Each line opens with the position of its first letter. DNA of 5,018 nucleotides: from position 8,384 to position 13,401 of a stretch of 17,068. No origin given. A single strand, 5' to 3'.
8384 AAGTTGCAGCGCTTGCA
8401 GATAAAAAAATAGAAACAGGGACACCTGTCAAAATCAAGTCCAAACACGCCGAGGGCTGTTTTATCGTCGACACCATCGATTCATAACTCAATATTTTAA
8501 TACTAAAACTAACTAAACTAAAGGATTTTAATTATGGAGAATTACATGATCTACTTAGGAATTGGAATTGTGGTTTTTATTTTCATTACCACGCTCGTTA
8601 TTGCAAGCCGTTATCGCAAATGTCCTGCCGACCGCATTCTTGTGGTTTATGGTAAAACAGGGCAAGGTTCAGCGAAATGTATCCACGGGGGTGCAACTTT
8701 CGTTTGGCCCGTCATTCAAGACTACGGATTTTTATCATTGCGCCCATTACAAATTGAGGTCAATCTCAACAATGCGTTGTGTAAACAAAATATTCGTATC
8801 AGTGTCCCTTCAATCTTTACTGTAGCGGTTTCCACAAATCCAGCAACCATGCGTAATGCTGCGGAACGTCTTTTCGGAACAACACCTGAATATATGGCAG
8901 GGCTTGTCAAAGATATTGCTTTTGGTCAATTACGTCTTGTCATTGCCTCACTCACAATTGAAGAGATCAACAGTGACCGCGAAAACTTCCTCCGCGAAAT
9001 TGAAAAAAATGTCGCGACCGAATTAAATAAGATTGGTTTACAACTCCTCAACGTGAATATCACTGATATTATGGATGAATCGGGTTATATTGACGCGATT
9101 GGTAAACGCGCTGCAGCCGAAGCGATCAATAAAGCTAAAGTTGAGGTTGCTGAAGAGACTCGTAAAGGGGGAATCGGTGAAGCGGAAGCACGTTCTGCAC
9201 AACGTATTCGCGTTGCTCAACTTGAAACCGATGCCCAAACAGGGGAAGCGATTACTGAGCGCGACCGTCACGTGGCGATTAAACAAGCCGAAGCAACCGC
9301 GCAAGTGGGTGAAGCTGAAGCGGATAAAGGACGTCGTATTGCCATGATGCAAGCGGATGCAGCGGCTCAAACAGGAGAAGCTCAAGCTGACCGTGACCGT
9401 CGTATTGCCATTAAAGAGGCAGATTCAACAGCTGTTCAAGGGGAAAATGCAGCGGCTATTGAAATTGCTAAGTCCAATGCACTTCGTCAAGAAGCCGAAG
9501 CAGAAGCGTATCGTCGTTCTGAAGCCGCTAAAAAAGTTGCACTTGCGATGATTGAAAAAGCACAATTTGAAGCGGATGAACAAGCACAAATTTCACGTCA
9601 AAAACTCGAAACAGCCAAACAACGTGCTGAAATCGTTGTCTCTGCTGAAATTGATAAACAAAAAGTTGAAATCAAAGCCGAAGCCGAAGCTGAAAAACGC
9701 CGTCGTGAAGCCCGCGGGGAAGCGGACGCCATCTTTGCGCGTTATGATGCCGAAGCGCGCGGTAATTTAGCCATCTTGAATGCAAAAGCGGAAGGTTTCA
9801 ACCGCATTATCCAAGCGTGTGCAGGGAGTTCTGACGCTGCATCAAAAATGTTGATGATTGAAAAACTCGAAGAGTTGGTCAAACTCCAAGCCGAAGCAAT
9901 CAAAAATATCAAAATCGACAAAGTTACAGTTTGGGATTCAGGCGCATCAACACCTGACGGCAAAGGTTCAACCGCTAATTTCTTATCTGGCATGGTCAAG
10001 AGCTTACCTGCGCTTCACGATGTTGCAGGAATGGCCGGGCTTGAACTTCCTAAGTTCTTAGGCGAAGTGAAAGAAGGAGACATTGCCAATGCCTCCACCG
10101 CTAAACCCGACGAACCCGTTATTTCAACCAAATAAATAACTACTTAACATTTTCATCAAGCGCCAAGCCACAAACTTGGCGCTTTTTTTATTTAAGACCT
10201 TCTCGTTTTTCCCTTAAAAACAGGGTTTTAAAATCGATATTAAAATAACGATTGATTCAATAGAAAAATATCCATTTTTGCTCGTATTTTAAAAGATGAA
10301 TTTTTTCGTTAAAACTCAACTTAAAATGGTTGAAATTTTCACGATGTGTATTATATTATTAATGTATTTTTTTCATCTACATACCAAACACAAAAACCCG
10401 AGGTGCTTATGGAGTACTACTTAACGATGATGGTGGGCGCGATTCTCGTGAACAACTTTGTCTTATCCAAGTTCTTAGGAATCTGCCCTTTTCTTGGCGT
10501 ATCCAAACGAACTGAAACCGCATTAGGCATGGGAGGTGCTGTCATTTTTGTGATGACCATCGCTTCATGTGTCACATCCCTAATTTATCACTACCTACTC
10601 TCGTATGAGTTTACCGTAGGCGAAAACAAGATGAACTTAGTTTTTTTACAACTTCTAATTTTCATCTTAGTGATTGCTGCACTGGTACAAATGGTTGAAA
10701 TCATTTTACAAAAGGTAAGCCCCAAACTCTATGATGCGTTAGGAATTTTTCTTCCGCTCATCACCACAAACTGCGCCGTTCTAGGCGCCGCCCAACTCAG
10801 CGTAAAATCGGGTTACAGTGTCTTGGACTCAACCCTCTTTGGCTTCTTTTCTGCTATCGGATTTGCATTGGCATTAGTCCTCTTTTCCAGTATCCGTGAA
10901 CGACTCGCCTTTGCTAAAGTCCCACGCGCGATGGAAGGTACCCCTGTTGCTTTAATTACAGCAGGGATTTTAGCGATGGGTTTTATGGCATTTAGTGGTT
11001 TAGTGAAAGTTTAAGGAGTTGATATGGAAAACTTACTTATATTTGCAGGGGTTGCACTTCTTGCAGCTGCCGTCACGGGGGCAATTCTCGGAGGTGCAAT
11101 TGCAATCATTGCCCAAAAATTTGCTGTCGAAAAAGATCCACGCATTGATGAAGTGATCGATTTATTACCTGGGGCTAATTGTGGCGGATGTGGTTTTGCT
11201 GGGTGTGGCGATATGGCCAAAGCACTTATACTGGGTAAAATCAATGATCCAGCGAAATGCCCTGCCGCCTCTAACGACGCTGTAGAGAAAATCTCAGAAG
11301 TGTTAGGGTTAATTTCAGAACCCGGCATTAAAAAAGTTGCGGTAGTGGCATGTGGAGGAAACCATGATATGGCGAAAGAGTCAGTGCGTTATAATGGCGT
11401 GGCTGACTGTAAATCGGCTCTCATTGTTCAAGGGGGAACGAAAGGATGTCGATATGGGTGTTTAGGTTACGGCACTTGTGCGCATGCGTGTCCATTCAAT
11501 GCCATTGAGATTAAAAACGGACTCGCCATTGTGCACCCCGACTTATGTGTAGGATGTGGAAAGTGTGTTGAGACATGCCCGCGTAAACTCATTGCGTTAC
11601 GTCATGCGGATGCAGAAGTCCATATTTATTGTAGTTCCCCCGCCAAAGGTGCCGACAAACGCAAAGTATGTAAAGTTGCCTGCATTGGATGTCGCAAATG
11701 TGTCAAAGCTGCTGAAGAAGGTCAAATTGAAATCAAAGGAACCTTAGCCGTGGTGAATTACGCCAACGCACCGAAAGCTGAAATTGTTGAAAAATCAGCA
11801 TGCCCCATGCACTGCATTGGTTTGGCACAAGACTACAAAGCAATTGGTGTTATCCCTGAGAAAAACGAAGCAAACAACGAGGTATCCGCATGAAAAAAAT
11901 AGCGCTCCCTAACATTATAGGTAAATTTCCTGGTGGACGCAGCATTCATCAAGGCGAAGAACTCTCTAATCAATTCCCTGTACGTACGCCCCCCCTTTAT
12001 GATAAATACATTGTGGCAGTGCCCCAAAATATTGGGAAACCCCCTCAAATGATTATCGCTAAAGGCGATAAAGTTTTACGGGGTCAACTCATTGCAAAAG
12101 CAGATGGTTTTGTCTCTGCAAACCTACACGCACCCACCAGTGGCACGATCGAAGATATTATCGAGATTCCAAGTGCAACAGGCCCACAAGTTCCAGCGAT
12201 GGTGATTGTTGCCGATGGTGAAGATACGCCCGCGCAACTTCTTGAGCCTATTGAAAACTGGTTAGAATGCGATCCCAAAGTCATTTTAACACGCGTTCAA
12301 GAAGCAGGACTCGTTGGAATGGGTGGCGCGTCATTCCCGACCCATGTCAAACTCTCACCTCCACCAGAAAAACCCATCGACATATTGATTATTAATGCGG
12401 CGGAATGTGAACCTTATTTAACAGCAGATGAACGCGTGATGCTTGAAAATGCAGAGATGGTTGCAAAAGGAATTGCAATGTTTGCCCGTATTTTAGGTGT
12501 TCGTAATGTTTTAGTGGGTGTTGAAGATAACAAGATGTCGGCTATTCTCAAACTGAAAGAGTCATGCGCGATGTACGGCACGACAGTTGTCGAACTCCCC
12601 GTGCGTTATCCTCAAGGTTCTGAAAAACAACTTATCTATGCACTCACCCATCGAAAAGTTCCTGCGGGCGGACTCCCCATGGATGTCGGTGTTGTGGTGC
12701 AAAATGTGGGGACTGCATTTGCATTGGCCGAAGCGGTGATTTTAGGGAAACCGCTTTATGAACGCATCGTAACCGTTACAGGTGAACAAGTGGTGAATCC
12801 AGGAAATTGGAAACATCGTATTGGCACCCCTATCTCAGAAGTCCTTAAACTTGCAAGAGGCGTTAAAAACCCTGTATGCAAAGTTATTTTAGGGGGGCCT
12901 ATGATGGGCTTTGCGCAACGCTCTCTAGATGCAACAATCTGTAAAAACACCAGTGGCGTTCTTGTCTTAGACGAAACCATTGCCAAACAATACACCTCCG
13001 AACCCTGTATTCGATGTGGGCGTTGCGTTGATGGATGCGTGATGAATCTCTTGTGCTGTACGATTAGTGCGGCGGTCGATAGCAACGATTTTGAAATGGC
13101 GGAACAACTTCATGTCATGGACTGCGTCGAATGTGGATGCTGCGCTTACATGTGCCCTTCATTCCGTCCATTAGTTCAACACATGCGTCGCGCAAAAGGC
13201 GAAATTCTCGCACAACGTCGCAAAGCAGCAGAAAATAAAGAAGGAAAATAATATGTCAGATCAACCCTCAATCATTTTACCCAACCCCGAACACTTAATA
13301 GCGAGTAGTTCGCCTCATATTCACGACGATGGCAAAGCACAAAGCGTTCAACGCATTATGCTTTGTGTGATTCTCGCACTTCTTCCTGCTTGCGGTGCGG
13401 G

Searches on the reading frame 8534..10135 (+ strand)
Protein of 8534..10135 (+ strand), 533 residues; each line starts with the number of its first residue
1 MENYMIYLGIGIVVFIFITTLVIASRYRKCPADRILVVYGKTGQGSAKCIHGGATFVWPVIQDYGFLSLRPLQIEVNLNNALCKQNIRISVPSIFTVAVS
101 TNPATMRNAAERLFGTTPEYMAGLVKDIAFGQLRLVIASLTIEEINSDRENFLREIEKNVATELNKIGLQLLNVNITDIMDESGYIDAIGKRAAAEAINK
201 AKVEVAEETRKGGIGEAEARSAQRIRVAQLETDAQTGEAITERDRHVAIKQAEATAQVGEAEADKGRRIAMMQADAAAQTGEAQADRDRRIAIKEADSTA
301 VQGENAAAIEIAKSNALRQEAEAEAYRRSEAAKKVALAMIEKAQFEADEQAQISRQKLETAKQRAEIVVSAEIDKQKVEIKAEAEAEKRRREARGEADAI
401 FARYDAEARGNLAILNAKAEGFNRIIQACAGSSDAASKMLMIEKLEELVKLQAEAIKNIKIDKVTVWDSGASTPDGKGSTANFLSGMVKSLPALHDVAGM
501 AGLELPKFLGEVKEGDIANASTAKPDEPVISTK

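Call 15: search_protein_families(library=pfam, proteins=[window:8534-10135:+])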
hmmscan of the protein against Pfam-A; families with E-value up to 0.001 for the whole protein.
window:8534-10135:+ (533 aa): 1 family
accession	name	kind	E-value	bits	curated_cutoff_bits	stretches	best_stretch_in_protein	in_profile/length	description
PF01145.31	Band_7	-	1.3e-28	100.7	23.6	1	31-208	4-174/176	SPFH domain / Band 7 family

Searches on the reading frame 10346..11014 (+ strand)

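Call 15: search_protein_families(library=pfam, proteins=[window:10346-11014:+])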
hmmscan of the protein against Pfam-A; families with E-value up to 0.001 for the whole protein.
window:10346-11014:+ (222 aa): 1 family
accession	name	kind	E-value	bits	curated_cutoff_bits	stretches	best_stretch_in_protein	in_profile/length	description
PF02508.19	Rnf-Nqr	-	2.8e-59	200.5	23.8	1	26-219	2-173/174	Rnf-Nqr subunit, membrane protein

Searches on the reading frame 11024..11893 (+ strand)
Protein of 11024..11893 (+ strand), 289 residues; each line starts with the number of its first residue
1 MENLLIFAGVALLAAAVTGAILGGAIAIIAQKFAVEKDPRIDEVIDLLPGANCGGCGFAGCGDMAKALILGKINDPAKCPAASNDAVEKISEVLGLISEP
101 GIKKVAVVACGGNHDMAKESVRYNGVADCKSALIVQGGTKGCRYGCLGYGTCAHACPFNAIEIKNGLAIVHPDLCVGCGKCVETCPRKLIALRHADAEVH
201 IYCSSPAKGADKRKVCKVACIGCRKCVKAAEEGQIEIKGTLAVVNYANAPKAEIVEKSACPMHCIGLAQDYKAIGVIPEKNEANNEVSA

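Call 15: search_protein_families(library=pfam, proteins=[window:11024-11893:+])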
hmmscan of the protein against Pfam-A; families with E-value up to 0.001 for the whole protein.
window:11024-11893:+ (289 aa): 9 families
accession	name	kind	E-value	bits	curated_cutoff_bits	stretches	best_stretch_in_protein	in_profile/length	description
PF13187.11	Fer4_9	-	2.7e-09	37.3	27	1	146-189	2-51/52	4Fe-4S dicluster domain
PF04060.18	FeS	-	7.2e-09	35.7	23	1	48-80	1-32/33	Putative Fe-S cluster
PF12838.12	Fer4_7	-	8.7e-08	33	27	1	146-187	2-50/52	4Fe-4S dicluster domain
PF00037.32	Fer4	-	1.1e-07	31.8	21.1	1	169-187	2-20/24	4Fe-4S binding domain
PF14697.11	Fer4_21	-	3.1e-07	30.8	35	1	146-190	8-57/59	4Fe-4S dicluster domain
PF13237.11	Fer4_10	-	1.2e-06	28.8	25.5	1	146-186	9-53/53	4Fe-4S dicluster domain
PF25160.1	LdpA_Fe-S-bd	-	1.5e-05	25.2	27.6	1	152-192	9-45/49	LdpA Fe-S cluster-binding domain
PF12837.12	Fer4_6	-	4.8e-05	23.5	25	1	172-188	6-22/24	4Fe-4S binding domain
PF12797.12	Fer4_2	-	0.00052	20.2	24.5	1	170-186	5-21/22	4Fe-4S binding domain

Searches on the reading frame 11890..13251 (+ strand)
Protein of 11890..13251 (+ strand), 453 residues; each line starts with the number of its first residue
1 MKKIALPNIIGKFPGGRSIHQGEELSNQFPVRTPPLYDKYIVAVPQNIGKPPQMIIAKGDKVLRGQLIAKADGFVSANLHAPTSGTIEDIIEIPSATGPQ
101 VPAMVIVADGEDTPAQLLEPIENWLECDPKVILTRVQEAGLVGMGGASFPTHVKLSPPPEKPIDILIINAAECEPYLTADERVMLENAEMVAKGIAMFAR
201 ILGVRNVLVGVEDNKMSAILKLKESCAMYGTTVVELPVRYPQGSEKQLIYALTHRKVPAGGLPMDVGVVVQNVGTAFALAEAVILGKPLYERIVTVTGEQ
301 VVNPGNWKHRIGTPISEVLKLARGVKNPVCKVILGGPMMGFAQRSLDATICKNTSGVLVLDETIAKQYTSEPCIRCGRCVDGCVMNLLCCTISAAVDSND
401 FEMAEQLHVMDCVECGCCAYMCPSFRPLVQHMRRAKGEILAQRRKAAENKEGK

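Call 24: list_cluster_members(proteins=[P0001, window:11890-13251:+, window:8534-10135:+])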
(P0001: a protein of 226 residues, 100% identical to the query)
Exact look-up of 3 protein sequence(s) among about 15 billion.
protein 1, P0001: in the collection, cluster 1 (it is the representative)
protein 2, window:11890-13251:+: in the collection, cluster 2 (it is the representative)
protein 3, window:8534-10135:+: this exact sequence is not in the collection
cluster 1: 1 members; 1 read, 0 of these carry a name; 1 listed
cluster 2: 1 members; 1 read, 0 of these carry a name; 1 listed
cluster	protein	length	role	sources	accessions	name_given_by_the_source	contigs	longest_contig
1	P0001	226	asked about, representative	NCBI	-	-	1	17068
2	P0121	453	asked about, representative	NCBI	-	-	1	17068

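Call 37: search_protein_families(library=pfam, proteins=[window:11890-13251:+], max_evalue=0.01)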
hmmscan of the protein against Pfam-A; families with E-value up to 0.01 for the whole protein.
window:11890-13251:+ (453 aa): 9 families
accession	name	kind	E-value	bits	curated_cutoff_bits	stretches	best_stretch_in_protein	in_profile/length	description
PF01512.22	Complex1_51K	-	1.4e-50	171.5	31.2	1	136-280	1-149/150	Nuo51 FMN-binding domain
PF13375.12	RnfC_N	-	8.7e-24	83.9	25.6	1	12-111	2-101/101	RnfC Barrel sandwich hybrid domain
PF10531.15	SLBB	-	9.5e-11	41.8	27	1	293-342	1-55/55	SLBB domain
PF13183.11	Fer4_8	-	8.8e-05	23.4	27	1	411-444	4-36/68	4Fe-4S dicluster domain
PF05896.17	NQRA_N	-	0.0022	18.6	25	1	41-90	29-78/94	NqrA N-terminal barrel-sandwich hybrid domain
PF12838.12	Fer4_7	-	0.0025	18.7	27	1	373-424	2-50/52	4Fe-4S dicluster domain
PF13237.11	Fer4_10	-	0.0039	17.5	25.5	1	369-423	5-53/53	4Fe-4S dicluster domain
PF12797.12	Fer4_2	-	0.0061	16.9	24.5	0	371-383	8-20/22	4Fe-4S binding domain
PF17179.9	Fer4_22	-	0.0076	17.5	27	0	363-386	71-94/95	4Fe-4S dicluster domain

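Call 46: find_homologous_proteins(query=window:11890-13251:+, max_evalue=1e-60)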
Query window:11890-13251:+ (453 aa): 7993 proteins with E <= 1e-60 among 8000 candidates; the best 120 are listed.
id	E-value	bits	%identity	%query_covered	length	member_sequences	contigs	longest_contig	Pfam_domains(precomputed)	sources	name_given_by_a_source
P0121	0.0e+0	1025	100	100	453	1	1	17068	PF13375.13,PF10531.16,PF01512.23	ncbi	-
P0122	1.4e-233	794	76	99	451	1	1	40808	PF13375.13,PF10531.16,PF01512.23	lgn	-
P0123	5.3e-211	719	72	97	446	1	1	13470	PF13375.13,PF10531.16,PF01512.23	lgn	-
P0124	2.1e-210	717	71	97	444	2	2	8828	PF13375.13,PF10531.16,PF01512.23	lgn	-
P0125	1.8e-192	658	67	96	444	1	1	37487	PF13375.13,PF10531.16,PF12797.13,PF12837.13,PF00037.33,PF12838.13,PF01512.23,PF13237.12,PF12800.13,PF13187.12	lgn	-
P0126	3.3e-172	591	60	96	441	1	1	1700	PF13375.13,PF13746.12,PF12838.13,PF13534.12,PF05896.18,PF10531.16,PF12797.13,PF00037.33,PF01512.23,PF13237.12,PF13183.12,PF13187.12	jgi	jgi:electron transport complex protein RnfC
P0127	1.9e-170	586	59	96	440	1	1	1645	PF05896.18,PF13375.13,PF10531.16,PF12797.13,PF00037.33,PF12838.13,PF01512.23,PF13237.12,PF13187.12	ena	-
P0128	4.9e-169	581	59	96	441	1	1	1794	PF14697.12,PF13375.13,PF12838.13,PF05896.18,PF10531.16,PF12797.13,PF00037.33,PF01512.23,PF25160.2,PF13237.12,PF13183.12,PF13187.12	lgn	-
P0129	4.7e-168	578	60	98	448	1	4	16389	PF13375.13,PF17179.10,PF12837.13,PF13746.12,PF13484.12,PF12838.13,PF13534.12,PF10531.16,PF12797.13,PF00037.33,PF01512.23,PF13237.12,PF13183.12,PF13187.12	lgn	-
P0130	7.1e-168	577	59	96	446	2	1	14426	PF05896.18,PF13375.13,PF10531.16,PF12837.13,PF00037.33,PF12838.13,PF01512.23,PF13237.12,PF13187.12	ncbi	ncbi:MAG: electron transport complex subunit RsxC [Victivallaceae bacterium]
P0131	2.7e-166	572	58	96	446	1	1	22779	PF05896.18,PF13375.13,PF10531.16,PF12837.13,PF00037.33,PF12838.13,PF01512.23,PF13237.12,PF13187.12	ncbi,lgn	-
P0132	3.0e-166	572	59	96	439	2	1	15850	PF05896.18,PF13375.13,PF10531.16,PF12797.13,PF00037.33,PF12838.13,PF13534.12,PF01512.23,PF13237.12,PF13183.12,PF13187.12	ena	-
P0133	1.1e-165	570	60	96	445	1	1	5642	PF13375.13,PF10531.16,PF12797.13,PF12837.13,PF00037.33,PF12838.13,PF01512.23,PF13237.12,PF13187.12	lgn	-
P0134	2.8e-165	569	58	96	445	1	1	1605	PF14697.12,PF13375.13,PF12837.13,PF13484.12,PF12838.13,PF13534.12,PF12800.13,PF10531.16,PF12797.13,PF00037.33,PF01512.23,PF13237.12,PF13183.12,PF13187.12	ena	-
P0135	4.1e-165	568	59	96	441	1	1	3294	PF14697.12,PF13375.13,PF12837.13,PF12838.13,PF13534.12,PF05896.18,PF10531.16,PF12797.13,PF00037.33,PF01512.23,PF13237.12,PF13183.12,PF13187.12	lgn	-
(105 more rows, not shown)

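Call 47: find_encoding_contigs(protein=P0122, flank=10000, max_places=4)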
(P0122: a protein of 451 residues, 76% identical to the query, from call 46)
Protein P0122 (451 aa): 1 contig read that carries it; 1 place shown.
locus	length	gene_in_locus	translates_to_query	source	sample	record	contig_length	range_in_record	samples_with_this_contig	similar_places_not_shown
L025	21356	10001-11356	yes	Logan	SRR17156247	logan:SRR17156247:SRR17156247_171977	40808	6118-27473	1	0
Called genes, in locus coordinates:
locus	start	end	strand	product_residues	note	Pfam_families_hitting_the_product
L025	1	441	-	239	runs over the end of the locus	PF01980:TrmO_N, PF18389:TrmO_C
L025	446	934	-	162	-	-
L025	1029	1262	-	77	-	-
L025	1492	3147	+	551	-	PF03781:FGE-sulfatase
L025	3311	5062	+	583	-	PF00365:PFK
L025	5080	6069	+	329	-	PF02826:2-Hacid_dh_C, PF07991:KARI_N, PF01450:KARI_C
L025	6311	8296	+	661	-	PF05089:NAGLU, PF12972:NAGLU_C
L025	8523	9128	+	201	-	PF02508:Rnf-Nqr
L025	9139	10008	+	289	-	PF12838:Fer4_7 (faint), PF04060:FeS, PF13187:Fer4_9 (weak), PF13237:Fer4_10 (weak), PF14697:Fer4_21 (weak), PF25160:LdpA_Fe-S-bd (weak), PF00037:Fer4 (weak), PF12837:Fer4_6 (weak)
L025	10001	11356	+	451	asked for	PF13375:RnfC_N, PF01512:Complex1_51K, PF10531:SLBB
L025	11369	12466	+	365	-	PF03116:NQR2_RnfD_RnfE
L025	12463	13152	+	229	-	PF04205:FMN_bind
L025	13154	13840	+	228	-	PF02508:Rnf-Nqr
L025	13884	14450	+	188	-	PF02525:Flavodoxin_2, PF03358:FMN_red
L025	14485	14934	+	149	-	PF22811:Zn_ribbon_NrdR, PF03477:ATP-cone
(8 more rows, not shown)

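Call 48: find_encoding_contigs(protein=P0123, flank=10000, max_places=4)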
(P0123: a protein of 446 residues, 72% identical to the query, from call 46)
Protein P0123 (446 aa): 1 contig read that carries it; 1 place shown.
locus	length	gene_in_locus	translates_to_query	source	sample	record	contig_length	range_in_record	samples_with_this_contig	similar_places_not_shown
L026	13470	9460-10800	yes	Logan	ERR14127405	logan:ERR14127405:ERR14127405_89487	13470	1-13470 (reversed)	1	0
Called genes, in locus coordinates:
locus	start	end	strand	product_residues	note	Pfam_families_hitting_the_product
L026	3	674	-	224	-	?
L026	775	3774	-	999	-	-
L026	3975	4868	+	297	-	PF01263:Aldose_epim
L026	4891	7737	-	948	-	PF00005:ABC_tran (faint), PF02463:SMC_N (faint), PF13191:AAA_16 (faint), PF13304:AAA_21 (faint), PF13476:AAA_23 (faint), PF13555:AAA_29 (faint), PF17760:UvrA_inter, PF17755:UvrA_DNA-bind, +1 more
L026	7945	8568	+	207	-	PF02508:Rnf-Nqr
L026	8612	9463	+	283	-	PF13237:Fer4_10 (faint), PF04060:FeS, PF13187:Fer4_9 (weak), PF14697:Fer4_21 (weak), PF25160:LdpA_Fe-S-bd (weak), PF00037:Fer4 (weak)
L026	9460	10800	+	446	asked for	PF13375:RnfC_N, PF01512:Complex1_51K, PF10531:SLBB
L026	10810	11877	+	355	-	PF03116:NQR2_RnfD_RnfE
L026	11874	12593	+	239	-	PF04205:FMN_bind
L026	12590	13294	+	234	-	PF02508:Rnf-Nqr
